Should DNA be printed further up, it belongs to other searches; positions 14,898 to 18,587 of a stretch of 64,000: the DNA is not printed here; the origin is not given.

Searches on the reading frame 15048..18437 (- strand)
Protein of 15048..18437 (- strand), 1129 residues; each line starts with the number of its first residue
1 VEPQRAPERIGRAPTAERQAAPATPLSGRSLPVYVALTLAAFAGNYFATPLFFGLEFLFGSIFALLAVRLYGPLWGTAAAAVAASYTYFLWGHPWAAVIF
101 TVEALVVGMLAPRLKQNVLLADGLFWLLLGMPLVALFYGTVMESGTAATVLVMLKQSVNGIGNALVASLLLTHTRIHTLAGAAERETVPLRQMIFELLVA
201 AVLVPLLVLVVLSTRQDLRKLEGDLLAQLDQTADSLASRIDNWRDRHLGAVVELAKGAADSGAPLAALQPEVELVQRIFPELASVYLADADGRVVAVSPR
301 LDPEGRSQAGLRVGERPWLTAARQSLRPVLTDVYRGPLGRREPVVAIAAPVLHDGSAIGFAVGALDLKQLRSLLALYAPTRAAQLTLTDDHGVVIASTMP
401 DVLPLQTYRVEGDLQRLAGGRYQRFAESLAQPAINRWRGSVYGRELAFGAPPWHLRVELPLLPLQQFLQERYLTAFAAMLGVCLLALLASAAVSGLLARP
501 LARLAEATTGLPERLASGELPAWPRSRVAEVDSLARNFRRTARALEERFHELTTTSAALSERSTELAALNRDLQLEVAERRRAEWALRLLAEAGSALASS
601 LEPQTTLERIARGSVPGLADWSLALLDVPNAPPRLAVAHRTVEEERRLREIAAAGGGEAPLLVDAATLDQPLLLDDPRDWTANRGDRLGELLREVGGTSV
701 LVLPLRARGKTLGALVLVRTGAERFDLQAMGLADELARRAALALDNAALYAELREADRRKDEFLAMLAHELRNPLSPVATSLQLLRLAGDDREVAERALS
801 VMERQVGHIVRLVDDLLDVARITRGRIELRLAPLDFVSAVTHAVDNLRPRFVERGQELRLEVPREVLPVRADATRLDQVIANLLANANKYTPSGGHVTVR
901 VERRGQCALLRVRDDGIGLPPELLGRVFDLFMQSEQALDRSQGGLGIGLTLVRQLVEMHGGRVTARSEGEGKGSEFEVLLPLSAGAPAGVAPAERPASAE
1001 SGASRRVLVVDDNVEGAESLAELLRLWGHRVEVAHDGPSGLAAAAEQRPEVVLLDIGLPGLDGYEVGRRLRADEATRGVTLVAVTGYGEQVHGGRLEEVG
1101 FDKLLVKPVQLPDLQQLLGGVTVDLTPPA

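Call 42: search_protein_families(library=pfam, proteins=[window:15048-18437:-], max_evalue=0.0001)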
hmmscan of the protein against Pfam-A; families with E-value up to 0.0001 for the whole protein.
window:15048-18437:- (1129 aa): 8 families
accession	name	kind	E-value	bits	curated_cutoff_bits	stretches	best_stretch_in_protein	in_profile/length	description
PF02518.31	HATPase_c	-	2.3e-28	99.3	26.4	1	872-983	2-110/111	Histidine kinase-, DNA gyrase B-, and HSP90-like ATPase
PF02743.24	dCache_1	-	2.7e-19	70.1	45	1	222-418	4-184/240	Cache domain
PF00072.30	Response_reg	-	2.6e-18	66.6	30.2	1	1007-1117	1-109/111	Response regulator receiver domain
PF00512.31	HisKA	-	3.4e-15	56.3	26.9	1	760-824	2-65/66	His Kinase A (phospho-acceptor) domain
PF13185.12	GAF_2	-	3.4e-12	47.2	28.6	1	601-745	2-136/136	GAF domain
PF01590.32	GAF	-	4.6e-10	40.6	22.4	1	646-744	39-133/133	GAF domain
PF07694.17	5TM-5TMR_LYT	-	1.3e-05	25.3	24.6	1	32-159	20-139/169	5TMR of 5TMR-LYT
PF13492.12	GAF_3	-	4.8e-05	24.2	27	0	695-746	78-129/129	GAF domain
